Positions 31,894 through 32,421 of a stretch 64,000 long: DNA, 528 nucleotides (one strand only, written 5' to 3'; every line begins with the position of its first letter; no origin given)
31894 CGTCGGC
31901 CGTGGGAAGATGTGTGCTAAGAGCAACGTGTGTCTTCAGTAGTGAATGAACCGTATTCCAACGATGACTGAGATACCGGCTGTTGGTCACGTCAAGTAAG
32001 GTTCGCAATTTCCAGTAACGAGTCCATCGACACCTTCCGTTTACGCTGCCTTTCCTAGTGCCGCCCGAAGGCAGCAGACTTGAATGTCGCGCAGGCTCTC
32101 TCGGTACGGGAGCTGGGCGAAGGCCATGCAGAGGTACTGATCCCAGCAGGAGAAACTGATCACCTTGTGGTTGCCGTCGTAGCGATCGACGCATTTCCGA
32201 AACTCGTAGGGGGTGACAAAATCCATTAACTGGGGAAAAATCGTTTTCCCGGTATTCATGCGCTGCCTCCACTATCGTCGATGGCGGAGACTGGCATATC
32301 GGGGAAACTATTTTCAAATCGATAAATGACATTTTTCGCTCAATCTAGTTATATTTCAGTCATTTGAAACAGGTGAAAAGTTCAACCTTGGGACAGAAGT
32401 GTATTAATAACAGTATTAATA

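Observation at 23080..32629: ~80-bp direct repeats bracket a 9.4-kb segment carrying operon B, its activator, a CoA-transferase and a MaoC dehydratase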

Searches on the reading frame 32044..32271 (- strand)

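Call 25: search_protein_families(library=pfam, proteins=[window:32044-32271:-], max_evalue=1)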
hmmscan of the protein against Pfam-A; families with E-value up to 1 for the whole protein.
seq(76 aa): 1 family
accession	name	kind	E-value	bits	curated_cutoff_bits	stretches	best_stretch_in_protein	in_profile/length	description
PF14294.11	DUF4372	-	2.7e-24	85.6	25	1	7-71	1-64/74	Domain of unknown function (DUF4372)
